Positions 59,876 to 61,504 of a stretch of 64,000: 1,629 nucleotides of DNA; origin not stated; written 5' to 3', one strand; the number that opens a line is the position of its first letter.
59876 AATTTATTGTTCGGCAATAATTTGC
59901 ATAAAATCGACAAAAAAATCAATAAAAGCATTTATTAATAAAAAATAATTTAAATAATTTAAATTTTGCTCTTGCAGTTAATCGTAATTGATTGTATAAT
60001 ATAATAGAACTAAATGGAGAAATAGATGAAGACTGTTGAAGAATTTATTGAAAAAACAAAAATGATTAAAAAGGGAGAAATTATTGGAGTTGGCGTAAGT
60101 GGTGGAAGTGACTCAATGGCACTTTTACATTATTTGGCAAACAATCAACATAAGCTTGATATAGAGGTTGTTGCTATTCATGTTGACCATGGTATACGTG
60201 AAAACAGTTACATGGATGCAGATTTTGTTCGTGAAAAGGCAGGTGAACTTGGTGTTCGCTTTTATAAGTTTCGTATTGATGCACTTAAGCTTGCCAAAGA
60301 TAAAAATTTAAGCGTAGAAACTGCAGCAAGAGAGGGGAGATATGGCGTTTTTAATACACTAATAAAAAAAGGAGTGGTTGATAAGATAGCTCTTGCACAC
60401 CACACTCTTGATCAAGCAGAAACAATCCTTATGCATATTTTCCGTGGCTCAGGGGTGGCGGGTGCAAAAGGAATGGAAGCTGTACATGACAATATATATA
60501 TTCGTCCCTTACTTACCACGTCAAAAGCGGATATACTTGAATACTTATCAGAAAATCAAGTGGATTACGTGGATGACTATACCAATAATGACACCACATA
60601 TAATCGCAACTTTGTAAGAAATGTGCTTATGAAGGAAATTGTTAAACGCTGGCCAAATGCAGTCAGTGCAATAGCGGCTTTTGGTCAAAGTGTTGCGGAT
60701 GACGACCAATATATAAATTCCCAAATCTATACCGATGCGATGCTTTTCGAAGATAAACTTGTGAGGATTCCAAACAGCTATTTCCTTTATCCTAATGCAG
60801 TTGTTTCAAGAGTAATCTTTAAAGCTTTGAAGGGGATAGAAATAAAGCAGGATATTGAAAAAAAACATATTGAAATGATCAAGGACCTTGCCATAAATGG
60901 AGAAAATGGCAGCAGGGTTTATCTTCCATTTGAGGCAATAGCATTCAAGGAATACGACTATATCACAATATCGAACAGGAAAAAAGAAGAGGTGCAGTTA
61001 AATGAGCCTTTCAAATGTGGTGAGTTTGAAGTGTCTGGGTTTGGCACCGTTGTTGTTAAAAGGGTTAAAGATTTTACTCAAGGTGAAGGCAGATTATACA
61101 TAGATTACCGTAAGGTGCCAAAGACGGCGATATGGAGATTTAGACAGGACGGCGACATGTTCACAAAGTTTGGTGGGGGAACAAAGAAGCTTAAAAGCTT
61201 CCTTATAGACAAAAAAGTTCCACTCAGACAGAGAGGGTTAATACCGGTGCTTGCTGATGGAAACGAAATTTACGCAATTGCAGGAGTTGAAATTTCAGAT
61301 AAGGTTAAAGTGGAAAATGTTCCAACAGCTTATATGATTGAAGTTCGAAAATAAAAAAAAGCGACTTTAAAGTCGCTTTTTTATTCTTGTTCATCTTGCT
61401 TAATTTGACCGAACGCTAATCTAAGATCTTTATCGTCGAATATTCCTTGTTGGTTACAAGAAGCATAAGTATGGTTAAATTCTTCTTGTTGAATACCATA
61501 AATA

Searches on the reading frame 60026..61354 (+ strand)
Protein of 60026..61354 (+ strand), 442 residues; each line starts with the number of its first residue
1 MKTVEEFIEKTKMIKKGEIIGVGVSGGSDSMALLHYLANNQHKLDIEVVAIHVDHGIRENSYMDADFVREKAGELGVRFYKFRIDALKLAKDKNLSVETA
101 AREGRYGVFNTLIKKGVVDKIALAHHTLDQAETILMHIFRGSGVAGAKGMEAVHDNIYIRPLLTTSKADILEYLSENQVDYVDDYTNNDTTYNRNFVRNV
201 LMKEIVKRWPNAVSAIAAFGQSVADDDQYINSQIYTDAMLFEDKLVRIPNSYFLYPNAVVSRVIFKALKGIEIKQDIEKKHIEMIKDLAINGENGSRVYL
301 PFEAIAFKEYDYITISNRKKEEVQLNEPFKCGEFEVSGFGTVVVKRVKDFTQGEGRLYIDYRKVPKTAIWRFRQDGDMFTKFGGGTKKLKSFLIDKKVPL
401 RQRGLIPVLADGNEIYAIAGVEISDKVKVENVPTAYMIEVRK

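Call 5: search_protein_families(library=pfam, proteins=[window:60026-61354:+], max_evalue=0.01)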
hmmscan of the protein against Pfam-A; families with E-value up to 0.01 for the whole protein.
window:60026-61354:+ (442 aa): 4 families
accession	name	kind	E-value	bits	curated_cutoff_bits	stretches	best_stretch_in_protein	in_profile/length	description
PF01171.26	ATP_bind_3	-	1.3e-51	175.4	27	1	21-199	3-181/182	PP-loop family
PF11734.13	TilS_C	-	1.1e-11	44.3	22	1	370-431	3-65/74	TilS substrate C-terminal domain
PF01507.26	PAPS_reduct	-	0.00034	21.1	22.5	0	23-75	5-51/175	Phosphoadenosine phosphosulfate reductase domain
PF06508.19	QueC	-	0.0064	16.5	22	0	23-96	5-72/210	Queuosine biosynthesis protein QueC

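Call 14: find_related_loci(query=window:60026-61354:+, collection=genome_contigs, flank=6000)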
Query window:60026-61354:+ (442 aa) in genome_contigs; peptide patterns used: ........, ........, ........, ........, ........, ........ (x = any residue, [..] = any of these).
186 stretches matched a pattern; 139 encode a relative of the query (tblastn E <= 1e-3); the best 80 are kept; 80 distinct loci.
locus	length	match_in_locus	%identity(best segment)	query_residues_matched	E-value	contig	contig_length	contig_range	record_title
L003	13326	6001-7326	83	1-442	0e+0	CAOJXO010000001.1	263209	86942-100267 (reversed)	MAG TPA_asm: uncultured Firmicutes bacterium isolate SRR15604611_bin.41_metawrap_v1.3_MAG genome assembly, contig: NODE.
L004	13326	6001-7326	79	1-442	0e+0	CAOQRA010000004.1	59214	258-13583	MAG TPA_asm: uncultured Eubacteriales bacterium isolate MGBC149797 genome assembly, contig: MGBC149797.4, whole genome s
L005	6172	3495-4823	77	1-442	0e+0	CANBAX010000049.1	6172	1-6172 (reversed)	MAG TPA_asm: uncultured Clostridia bacterium isolate SRR15322615_bin.1_metawrap_v1.3_MAG genome assembly, contig: NODE.3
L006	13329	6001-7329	77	1-442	0e+0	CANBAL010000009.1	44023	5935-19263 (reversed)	MAG TPA_asm: uncultured Clostridia bacterium isolate SRR15322609_bin.15_metawrap_v1.3_MAG genome assembly, contig: NODE.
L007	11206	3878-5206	77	1-442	0e+0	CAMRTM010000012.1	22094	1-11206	MAG TPA_asm: uncultured Firmicutes bacterium isolate SRR13573576_bin.14_metawrap_v1.3_MAG genome assembly, contig: NODE.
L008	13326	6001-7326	77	1-442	0e+0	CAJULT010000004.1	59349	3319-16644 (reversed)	MAG TPA_asm: uncultured Christensenellaceae bacterium isolate MGBC157384 genome assembly, contig: MGBC157384.4, whole ge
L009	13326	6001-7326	75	1-442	0e+0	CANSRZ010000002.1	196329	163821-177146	MAG TPA_asm: uncultured Clostridia bacterium isolate SRR15730553_bin.52_metawrap_v1.3_MAG genome assembly, contig: NODE.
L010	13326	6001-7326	73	1-442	0e+0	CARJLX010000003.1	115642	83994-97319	MAG TPA_asm: uncultured Eubacteriales bacterium isolate MGBC129253 genome assembly, contig: MGBC129253.3, whole genome s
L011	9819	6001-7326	73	1-442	0e+0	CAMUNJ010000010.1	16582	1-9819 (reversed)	MAG TPA_asm: uncultured Firmicutes bacterium isolate SRR14038234_bin.76_metawrap_v1.3_MAG genome assembly, contig: NODE.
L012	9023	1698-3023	73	1-442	0e+0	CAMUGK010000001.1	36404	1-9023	MAG TPA_asm: uncultured Firmicutes bacterium isolate SRR14038242_bin.50_metawrap_v1.3_MAG genome assembly, contig: NODE.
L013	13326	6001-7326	72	1-442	0e+0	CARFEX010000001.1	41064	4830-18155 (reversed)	MAG TPA_asm: uncultured Eubacteriales bacterium isolate MGBC145026 genome assembly, contig: MGBC145026.1, whole genome s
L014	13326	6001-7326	71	1-442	0e+0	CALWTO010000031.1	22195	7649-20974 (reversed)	MAG: uncultured Clostridia bacterium isolate E19__bin314 genome assembly, contig: E19__k127_10160718, whole genome shotg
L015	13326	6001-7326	71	1-442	0e+0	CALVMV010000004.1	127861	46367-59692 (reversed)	MAG: uncultured Clostridia bacterium isolate BRZ_BA__bin78 genome assembly, contig: BRZ_BA__NODE_244_length_127861_cov_1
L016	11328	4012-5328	72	1-439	0e+0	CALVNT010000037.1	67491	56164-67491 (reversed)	MAG: uncultured Clostridia bacterium isolate E03__bin334 genome assembly, contig: E03__k127_2076937, whole genome shotgu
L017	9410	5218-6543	70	1-442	0e+0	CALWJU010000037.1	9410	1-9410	MAG: uncultured Clostridia bacterium isolate E14__bin218 genome assembly, contig: E14__k127_1164396, whole genome shotgu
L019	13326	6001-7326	71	1-442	0e+0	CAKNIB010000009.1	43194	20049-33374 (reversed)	MAG TPA_asm: uncultured Clostridia bacterium isolate ERR3414586_bin.103_metaWRAP_v1.1_MAG genome assembly, contig: NODE_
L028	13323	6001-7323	69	1-441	0e+0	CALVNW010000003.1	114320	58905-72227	MAG: uncultured Clostridia bacterium isolate BRZ_ES__bin107 genome assembly, contig: BRZ_ES__NODE_283_length_114320_cov_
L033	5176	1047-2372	67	1-442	0e+0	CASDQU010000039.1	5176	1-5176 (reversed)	uncultured Firmicutes bacterium isolate CO.A26.metabat-bins.279 genome assembly, contig: CO.A26.metabat-bins.279.fa_k141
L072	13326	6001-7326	60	1-442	7e-177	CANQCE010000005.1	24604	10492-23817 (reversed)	MAG: uncultured Clostridia bacterium isolate Lapin-004__bin45 genome assembly, contig: Lapin-004__NODE_2469_length_24604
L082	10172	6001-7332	59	1-442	1e-172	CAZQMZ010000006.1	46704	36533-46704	MAG TPA_asm: uncultured Lachnospiraceae bacterium isolate SRP141132_co6_281 genome assembly, contig: NODE_405_length_467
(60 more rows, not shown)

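Call 33: search_protein_families(library=pfam, proteins=[L019:3441-4289:+, L028:8161-9900:+, L072:3657-5123:-, L082:1194-2564:-], max_evalue=0.01)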
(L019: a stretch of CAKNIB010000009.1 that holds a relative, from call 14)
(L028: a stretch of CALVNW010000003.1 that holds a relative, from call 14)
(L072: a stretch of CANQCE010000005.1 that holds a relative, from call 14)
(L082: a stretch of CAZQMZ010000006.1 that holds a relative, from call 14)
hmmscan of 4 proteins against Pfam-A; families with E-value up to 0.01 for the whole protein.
L019:3441-4289:+ (282 aa): 0 families

L028:8161-9900:+ (579 aa): 3 families
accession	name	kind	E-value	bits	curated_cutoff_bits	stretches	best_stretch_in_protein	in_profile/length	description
PF13306.12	LRR_5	-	4.1e-56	188.8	27.7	2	308-430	7-126/127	BspA type Leucine rich repeat region (6 copies)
PF13855.12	LRR_8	-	8.4e-06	25.9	27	0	346-388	13-56/61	Leucine rich repeat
PF05725.18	FNIP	-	0.0041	17.6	21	0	311-349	1-39/44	FNIP Repeat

L072:3657-5123:- (488 aa): 1 family
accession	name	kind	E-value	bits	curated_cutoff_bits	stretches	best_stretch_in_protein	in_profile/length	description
PF03382.20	DUF285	-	6.5e-21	74.7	25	2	390-451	30-88/120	Mycoplasma protein of unknown function, DUF285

L082:1194-2564:- (456 aa): 0 families

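Call 34: search_protein_families(library=ncbifam, proteins=[L019:3441-4289:+, L028:8161-9900:+, L072:3657-5123:-, L082:1194-2564:-], max_evalue=0.01)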
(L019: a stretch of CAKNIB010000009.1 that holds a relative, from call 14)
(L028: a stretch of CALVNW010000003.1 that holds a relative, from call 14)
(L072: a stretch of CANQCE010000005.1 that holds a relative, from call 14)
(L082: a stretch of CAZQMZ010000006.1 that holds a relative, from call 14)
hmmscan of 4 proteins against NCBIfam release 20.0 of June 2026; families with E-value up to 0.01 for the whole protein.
L019:3441-4289:+ (282 aa): 1 family
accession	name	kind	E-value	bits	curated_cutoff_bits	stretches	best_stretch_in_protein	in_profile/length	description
NF011783.0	PRK15247.1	equivalog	0.0013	17.5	363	1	40-157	193-307/441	fimbrial usher protein StbD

L028:8161-9900:+ (579 aa): 2 families
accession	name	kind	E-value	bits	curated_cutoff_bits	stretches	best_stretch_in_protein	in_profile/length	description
NF047961.1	adhesin_HupY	equivalog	3.9e-29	101.4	1250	3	462-524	189-250/978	leucine-rich repeat adhesin HupY/LrrG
NF045861.1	glide_Gli349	exception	6.4e-14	49.6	1750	2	468-534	2686-2750/3169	gliding machinery surface structure protein Gli349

L072:3657-5123:- (488 aa): 2 families
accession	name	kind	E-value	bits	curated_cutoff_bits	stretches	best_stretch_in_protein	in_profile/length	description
TIGR02167.2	Liste_lipo_26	repeat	5.6e-21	73.9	30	3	392-414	2-24/26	PARCEL repeat-containing surface protein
NF045896.1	Mbov_0838_LP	exception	2.5e-07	30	500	1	385-449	272-333/433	Mbov_0838 family PARCEL repeat surface lipoprotein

L082:1194-2564:- (456 aa): 0 families

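Call 48: search_protein_families(library=pfam, proteins=[L010:10-2037:+, L017:6997-9408:-, L012:7653-8054:+, L012:8014-8604:+, L033:4966-5175:+], max_evalue=0.001)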
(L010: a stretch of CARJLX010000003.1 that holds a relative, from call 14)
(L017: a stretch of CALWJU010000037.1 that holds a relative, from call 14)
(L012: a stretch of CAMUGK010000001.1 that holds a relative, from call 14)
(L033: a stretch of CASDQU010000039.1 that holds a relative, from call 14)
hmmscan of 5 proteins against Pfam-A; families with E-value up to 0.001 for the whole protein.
L010:10-2037:+ (675 aa): 3 families
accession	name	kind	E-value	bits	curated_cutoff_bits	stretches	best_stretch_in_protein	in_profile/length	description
PF13419.12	HAD_2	-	6e-11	43.2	23.8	1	96-260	18-174/178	Haloacid dehalogenase-like hydrolase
PF00702.32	Hydrolase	-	3e-10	41.3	26.4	1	56-248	3-182/191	haloacid dehalogenase-like hydrolase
PF13242.12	Hydrolase_like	-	0.00037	20.8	22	1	224-261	8-45/75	HAD-hyrolase-like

L017:6997-9408:- (803 aa): 7 families
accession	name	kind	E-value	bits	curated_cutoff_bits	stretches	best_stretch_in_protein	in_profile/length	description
PF03382.20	DUF285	-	1.1e-166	545.2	25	10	494-608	2-111/120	Mycoplasma protein of unknown function, DUF285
PF13306.12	LRR_5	-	1.1e-38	132.4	27.7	4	309-422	6-107/127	BspA type Leucine rich repeat region (6 copies)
PF13855.12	LRR_8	-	4.8e-22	77.9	27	0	208-251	17-58/61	Leucine rich repeat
PF23952.1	LRR_EndoS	-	8.5e-15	55.4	27.9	0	168-250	33-114/116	Endo-beta-N-acetylglucosaminidase EndoS LRR domain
PF12799.13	LRR_4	-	6.9e-13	48.8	27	0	276-316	2-42/44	Leucine Rich repeats (2 copies)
PF24758.1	LRR_At5g56370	-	4.2e-12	46.7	27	0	218-309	13-94/227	FBD-associated F-box protein At5g56370, LRR repeats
PF25013.1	LRR_Zer-1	-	1.4e-10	41.9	27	0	608-698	8-99/137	Zer-1-like, Leucine-rich repeats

L012:7653-8054:+ (133 aa): 3 families
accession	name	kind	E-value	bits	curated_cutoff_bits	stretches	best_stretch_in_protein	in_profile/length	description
PF00535.33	Glycos_transf_2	-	8.8e-31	107.5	23.3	1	10-130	2-122/168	Glycosyl transferase family 2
PF13641.12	Glyco_tranf_2_3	-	4.7e-10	40.3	27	1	9-118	4-118/230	Glycosyltransferase like family 2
PF10111.15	Glyco_tranf_2_2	-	5.9e-09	36.2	27.3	1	11-114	3-109/276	Glycosyltransferase like family 2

L012:8014-8604:+ (196 aa): 0 families

L033:4966-5175:+ (70 aa): 0 families

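Call 64: find_homologous_proteins(query=L028:6001-7323:+, max_evalue=1e-150)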
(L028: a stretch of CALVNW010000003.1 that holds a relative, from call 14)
Query L028:6001-7323:+ (441 aa): 500 proteins with E <= 1e-150 among 8000 candidates; the best 120 are listed.
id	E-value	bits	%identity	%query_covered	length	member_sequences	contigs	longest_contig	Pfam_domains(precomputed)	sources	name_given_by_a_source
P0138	6.6e-287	969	98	100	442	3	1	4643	PF01507.26,PF11734.14,PF01171.27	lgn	-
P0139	4.0e-284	960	97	100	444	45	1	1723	PF11734.14,PF01171.27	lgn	-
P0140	2.3e-260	882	87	100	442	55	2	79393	PF11734.14,PF01171.27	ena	-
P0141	2.4e-255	865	86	100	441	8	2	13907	PF11734.14,PF01171.27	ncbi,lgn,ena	-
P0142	9.7e-255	863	86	100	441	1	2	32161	PF11734.14,PF01171.27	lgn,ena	-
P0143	2.2e-254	862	85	100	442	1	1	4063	PF01507.26,PF11734.14,PF01171.27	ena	-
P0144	2.6e-254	862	85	100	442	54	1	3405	PF01507.26,PF11734.14,PF01171.27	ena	-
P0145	1.2e-253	860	86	100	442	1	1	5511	PF11734.14,PF01171.27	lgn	-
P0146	7.7e-253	857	85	100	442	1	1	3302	PF11734.14,PF01171.27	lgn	-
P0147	8.8e-253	857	85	100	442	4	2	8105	PF11734.14,PF01171.27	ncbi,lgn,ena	-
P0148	4.6e-251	851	83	100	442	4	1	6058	PF11734.14,PF01171.27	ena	-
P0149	1.3e-249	846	84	100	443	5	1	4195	PF11734.14,PF01171.27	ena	-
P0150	1.6e-247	840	84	100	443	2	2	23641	PF01507.26,PF11734.14,PF01171.27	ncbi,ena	-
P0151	2.5e-245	832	81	100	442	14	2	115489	PF01507.26,PF11734.14,PF01171.27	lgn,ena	-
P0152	1.2e-238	810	80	100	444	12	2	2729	PF11734.14,PF01171.27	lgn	-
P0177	8.2e-224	761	75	100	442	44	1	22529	PF01507.26,PF11734.14,PF01171.27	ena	-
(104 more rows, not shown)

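Call 66: list_cluster_members(proteins=[P0139, P0144, P0177])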
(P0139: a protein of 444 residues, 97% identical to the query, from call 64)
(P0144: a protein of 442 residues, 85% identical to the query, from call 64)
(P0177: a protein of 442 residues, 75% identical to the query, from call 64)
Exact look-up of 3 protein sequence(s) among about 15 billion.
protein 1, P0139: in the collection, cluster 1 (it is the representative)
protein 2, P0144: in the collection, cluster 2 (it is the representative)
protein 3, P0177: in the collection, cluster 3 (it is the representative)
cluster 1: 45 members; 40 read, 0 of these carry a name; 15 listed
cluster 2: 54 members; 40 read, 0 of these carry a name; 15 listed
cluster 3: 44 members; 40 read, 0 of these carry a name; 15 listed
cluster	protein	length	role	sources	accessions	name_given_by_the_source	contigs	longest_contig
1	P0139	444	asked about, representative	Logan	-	-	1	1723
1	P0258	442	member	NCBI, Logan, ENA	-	-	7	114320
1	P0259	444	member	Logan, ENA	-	-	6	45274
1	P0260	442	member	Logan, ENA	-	-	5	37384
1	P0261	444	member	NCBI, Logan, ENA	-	-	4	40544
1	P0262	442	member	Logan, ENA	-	-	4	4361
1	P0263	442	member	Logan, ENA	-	-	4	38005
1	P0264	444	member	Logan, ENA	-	-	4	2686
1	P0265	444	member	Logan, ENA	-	-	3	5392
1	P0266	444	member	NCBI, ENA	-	-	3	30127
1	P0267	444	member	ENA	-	-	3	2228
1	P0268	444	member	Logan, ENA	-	-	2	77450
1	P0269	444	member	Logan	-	-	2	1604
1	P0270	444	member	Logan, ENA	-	-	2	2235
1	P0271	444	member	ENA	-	-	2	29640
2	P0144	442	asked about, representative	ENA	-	-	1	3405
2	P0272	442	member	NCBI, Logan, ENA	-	-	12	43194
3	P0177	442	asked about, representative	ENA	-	-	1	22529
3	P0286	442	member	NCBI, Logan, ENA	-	-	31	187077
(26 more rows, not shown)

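Call 67: find_encoding_contigs(protein=P0286, flank=4000, max_places=10)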
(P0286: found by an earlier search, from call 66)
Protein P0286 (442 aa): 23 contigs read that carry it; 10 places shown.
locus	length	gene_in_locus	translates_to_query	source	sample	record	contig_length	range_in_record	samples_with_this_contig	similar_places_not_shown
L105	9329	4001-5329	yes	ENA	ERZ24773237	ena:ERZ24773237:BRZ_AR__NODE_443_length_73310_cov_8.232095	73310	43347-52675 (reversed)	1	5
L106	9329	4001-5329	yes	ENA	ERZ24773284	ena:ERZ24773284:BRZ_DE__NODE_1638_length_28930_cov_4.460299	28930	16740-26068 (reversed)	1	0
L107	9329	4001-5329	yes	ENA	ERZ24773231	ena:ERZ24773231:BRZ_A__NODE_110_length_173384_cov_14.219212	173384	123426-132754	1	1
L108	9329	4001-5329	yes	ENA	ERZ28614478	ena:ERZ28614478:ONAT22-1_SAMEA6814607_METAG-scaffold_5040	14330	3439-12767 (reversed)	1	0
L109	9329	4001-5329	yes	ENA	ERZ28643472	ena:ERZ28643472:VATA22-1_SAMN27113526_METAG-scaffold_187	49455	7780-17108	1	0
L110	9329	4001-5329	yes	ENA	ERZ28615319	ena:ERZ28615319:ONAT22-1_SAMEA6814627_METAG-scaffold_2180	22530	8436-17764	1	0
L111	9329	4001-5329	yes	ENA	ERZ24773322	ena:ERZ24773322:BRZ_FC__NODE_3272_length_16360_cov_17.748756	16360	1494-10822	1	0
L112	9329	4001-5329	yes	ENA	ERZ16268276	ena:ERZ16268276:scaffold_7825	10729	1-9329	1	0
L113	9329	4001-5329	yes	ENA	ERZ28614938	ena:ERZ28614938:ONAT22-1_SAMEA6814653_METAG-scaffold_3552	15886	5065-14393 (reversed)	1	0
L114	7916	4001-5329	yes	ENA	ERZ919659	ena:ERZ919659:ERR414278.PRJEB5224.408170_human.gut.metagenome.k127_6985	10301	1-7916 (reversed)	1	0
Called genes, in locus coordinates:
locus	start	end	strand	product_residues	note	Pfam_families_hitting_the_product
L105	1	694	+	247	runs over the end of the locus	-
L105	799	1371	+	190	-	PF00625:Guanylate_kin, PF13238:AAA_18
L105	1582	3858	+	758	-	PF19732:SpoIIE_N, PF07228:SpoIIE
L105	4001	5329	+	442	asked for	PF01171:ATP_bind_3, PF01507:PAPS_reduct (faint), PF11734:TilS_C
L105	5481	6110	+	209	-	-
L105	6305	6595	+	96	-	PF01250:Ribosomal_S6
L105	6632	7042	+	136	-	PF00436:SSB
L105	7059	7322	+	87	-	PF01084:Ribosomal_S18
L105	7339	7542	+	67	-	PF01197:Ribosomal_L31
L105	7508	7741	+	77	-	-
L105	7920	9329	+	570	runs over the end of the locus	PF05958:tRNA_U5-meth_tr (weak), PF05175:MTS, PF06325:PrmA, PF07669:Eco57I, PF08241:Methyltransf_11, PF09445:Methyltransf_15, PF13649:Methyltransf_25, PF13847:Methyltransf_31, +6 more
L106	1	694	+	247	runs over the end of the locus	-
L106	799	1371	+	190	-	PF00625:Guanylate_kin, PF13238:AAA_18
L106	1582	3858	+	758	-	PF19732:SpoIIE_N, PF07228:SpoIIE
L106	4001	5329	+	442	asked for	PF01171:ATP_bind_3, PF01507:PAPS_reduct (faint), PF11734:TilS_C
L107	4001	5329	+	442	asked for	PF01171:ATP_bind_3, PF01507:PAPS_reduct (faint), PF11734:TilS_C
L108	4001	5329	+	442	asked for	PF01171:ATP_bind_3, PF01507:PAPS_reduct (faint), PF11734:TilS_C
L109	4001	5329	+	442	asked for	PF01171:ATP_bind_3, PF01507:PAPS_reduct (faint), PF11734:TilS_C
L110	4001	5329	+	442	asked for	PF01171:ATP_bind_3, PF01507:PAPS_reduct (faint), PF11734:TilS_C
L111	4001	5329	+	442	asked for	PF01171:ATP_bind_3, PF01507:PAPS_reduct (faint), PF11734:TilS_C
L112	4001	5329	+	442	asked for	PF01171:ATP_bind_3, PF01507:PAPS_reduct (faint), PF11734:TilS_C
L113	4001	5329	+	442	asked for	PF01171:ATP_bind_3, PF01507:PAPS_reduct (faint), PF11734:TilS_C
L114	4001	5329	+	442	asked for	PF01171:ATP_bind_3, PF01507:PAPS_reduct (faint), PF11734:TilS_C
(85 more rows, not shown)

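Call 68: find_encoding_contigs(protein=P0272, flank=4000, max_places=10)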
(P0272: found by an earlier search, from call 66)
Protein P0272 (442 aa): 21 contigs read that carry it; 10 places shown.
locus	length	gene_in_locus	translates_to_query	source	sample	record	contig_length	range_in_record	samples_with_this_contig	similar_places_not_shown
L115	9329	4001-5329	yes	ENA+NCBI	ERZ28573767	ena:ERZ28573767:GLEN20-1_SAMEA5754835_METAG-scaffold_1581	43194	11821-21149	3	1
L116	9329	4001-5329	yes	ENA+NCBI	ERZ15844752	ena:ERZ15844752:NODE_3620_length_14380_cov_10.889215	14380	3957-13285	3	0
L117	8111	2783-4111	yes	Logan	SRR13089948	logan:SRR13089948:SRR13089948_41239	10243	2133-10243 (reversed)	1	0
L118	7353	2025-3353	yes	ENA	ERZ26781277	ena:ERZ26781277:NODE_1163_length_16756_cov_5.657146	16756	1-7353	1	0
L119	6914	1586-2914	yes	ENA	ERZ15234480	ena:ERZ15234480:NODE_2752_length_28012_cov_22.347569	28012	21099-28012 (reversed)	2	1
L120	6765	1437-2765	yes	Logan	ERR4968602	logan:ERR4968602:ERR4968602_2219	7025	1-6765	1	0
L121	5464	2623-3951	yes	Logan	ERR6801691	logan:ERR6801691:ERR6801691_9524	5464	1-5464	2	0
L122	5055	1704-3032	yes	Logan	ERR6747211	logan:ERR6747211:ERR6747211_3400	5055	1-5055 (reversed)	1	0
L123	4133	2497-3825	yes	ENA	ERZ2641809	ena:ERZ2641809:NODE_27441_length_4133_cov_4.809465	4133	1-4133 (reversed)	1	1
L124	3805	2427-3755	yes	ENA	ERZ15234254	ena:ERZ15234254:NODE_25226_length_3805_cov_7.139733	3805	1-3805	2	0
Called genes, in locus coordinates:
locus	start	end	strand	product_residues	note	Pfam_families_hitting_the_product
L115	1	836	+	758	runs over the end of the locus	PF19732:SpoIIE_N, PF07228:SpoIIE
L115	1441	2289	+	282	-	-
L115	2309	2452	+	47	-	-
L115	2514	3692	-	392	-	PF00303:Thymidylat_synt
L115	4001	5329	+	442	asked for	PF01171:ATP_bind_3, PF01507:PAPS_reduct (faint), PF11734:TilS_C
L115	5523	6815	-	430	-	PF13173:AAA_14, PF13635:DUF4143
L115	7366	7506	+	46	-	-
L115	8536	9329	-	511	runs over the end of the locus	PF00144:Beta-lactamase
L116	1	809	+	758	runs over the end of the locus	PF19732:SpoIIE_N, PF07228:SpoIIE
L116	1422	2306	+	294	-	-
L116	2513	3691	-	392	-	PF00303:Thymidylat_synt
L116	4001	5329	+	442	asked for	PF01171:ATP_bind_3, PF01507:PAPS_reduct (faint), PF11734:TilS_C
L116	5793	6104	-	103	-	PF01381:HTH_3 (weak)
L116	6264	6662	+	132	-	-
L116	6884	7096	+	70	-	-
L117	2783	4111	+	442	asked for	PF01171:ATP_bind_3, PF01507:PAPS_reduct (faint), PF11734:TilS_C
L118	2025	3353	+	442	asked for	PF01171:ATP_bind_3, PF01507:PAPS_reduct (faint), PF11734:TilS_C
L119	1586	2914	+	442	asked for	PF01171:ATP_bind_3, PF01507:PAPS_reduct (faint), PF11734:TilS_C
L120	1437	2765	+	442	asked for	PF01171:ATP_bind_3, PF01507:PAPS_reduct (faint), PF11734:TilS_C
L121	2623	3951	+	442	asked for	PF01171:ATP_bind_3, PF01507:PAPS_reduct (faint), PF11734:TilS_C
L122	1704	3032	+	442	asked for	PF01171:ATP_bind_3, PF01507:PAPS_reduct (faint), PF11734:TilS_C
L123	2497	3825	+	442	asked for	PF01171:ATP_bind_3, PF01507:PAPS_reduct (faint), PF11734:TilS_C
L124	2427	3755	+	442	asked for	PF01171:ATP_bind_3, PF01507:PAPS_reduct (faint), PF11734:TilS_C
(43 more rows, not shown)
